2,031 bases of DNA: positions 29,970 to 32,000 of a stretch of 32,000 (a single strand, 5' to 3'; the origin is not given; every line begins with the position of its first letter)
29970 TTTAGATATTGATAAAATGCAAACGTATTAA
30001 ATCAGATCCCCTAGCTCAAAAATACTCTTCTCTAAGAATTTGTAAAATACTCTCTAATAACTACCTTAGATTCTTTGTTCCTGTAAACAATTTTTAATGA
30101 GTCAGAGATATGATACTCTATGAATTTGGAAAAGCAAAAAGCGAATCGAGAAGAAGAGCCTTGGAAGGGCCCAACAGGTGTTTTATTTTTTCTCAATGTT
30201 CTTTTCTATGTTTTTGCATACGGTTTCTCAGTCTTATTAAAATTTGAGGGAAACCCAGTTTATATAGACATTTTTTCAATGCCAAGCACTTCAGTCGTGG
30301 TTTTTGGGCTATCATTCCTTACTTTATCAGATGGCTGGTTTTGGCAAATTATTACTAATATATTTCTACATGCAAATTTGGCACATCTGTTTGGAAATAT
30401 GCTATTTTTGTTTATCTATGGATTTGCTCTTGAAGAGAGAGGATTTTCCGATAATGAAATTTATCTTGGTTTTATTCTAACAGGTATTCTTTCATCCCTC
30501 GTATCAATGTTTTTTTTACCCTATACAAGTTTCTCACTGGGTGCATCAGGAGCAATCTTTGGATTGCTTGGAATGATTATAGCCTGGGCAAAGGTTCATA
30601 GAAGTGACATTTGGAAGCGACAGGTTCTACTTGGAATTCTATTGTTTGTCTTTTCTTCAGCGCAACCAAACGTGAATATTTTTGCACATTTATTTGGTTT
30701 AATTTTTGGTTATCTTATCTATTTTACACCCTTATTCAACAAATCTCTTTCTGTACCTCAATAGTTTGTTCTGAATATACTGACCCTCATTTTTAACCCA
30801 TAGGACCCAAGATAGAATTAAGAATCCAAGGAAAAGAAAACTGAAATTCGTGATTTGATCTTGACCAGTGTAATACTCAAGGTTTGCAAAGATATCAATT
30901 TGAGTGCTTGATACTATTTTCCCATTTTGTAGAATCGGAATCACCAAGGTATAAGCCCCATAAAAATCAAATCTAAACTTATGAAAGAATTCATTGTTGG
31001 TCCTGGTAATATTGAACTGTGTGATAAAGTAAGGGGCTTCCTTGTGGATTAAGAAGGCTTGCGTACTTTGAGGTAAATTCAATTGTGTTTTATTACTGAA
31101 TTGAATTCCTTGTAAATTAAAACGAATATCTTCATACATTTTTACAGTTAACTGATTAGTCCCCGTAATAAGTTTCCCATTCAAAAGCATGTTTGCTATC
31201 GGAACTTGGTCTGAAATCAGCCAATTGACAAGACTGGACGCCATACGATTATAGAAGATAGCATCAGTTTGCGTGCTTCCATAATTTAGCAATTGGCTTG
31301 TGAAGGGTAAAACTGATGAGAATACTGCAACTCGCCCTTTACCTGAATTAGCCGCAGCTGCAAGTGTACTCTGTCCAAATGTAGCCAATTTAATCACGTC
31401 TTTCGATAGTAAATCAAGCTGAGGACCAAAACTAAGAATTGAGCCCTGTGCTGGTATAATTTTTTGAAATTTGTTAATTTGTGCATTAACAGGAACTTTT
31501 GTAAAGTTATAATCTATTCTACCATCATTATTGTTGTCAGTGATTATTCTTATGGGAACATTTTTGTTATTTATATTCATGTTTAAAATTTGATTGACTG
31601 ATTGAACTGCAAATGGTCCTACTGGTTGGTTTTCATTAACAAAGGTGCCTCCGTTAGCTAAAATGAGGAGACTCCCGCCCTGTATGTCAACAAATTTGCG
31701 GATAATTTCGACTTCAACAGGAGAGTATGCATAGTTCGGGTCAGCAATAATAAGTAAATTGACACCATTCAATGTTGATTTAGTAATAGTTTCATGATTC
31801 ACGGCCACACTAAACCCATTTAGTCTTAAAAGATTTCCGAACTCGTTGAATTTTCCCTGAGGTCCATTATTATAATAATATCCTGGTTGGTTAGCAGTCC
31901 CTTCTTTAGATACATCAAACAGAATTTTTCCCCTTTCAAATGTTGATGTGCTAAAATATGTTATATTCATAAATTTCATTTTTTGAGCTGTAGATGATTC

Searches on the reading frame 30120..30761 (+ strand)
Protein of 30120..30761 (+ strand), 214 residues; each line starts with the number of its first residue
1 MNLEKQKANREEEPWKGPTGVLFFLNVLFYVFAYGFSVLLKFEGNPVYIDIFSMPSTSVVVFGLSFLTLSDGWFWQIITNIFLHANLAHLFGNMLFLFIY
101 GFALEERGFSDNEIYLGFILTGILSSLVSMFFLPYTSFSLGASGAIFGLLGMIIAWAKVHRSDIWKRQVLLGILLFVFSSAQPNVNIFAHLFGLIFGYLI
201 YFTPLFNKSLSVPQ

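Call 74: search_protein_families(library=pfam, proteins=[window:30120-30761:+], max_evalue=0.00001)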
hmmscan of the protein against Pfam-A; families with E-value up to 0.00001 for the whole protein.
window:30120-30761:+ (214 aa): 1 family
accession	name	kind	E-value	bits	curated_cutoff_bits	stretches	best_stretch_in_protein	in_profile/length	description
PF01694.28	Rhomboid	-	3.1e-24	86.3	22.6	1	74-203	4-139/143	Rhomboid domain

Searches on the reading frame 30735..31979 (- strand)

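Call 74: search_protein_families(library=pfam, proteins=[window:30735-31979:-], max_evalue=0.00001)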
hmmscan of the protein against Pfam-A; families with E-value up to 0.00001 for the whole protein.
window:30735-31979:- (415 aa): 1 family
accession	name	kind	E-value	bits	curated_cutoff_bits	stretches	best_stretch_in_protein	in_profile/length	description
PF23355.1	IFT52_GIFT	-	5.7e-07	29.3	27.2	0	51-111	25-84/246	IFT52 GIFT domain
